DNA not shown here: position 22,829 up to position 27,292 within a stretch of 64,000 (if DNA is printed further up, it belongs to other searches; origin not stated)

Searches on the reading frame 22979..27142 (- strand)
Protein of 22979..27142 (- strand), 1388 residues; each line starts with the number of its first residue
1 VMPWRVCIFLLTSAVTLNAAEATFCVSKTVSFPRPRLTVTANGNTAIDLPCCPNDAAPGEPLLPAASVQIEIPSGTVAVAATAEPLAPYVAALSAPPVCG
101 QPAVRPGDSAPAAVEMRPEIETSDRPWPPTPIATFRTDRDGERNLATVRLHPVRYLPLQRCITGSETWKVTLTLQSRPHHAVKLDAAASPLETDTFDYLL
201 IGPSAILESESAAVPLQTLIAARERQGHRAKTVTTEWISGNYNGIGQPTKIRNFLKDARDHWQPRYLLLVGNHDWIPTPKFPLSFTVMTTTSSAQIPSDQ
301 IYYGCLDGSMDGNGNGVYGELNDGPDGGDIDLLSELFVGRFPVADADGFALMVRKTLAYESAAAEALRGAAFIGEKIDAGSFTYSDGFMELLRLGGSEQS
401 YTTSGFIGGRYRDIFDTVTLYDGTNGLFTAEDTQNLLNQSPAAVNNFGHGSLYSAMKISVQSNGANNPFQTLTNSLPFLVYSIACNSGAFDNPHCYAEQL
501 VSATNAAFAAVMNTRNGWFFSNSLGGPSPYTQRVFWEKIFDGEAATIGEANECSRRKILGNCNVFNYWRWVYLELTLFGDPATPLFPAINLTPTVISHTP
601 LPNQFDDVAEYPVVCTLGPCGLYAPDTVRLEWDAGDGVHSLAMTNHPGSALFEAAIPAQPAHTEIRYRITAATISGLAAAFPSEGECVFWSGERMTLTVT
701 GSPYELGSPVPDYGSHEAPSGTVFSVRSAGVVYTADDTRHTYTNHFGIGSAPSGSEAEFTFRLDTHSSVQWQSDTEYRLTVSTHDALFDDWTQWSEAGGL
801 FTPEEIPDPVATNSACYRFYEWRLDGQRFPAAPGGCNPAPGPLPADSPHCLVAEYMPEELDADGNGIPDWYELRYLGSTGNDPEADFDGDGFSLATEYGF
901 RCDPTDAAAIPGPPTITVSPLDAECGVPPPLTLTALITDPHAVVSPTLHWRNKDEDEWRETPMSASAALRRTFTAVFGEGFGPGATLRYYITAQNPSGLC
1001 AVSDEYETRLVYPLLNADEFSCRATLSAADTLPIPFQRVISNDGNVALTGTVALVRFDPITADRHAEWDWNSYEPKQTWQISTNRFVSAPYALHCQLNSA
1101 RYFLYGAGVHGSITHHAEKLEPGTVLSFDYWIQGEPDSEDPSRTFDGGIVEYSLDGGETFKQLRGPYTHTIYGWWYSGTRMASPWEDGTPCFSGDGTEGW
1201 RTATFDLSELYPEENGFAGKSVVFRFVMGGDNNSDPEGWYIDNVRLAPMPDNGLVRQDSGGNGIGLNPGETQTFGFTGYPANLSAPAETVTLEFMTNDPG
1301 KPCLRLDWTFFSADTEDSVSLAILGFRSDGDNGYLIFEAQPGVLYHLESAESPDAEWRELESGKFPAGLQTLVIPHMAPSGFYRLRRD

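Call 51: search_protein_families(library=pfam, proteins=[window:22979-27142:-], max_evalue=0.0001)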
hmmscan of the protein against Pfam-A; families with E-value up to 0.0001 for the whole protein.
window:22979-27142:- (1388 aa): 1 family
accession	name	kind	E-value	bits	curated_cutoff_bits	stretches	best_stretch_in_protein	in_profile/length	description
PF01364.23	Peptidase_C25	-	4.5e-48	164.8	23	1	213-585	10-374/374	Peptidase family C25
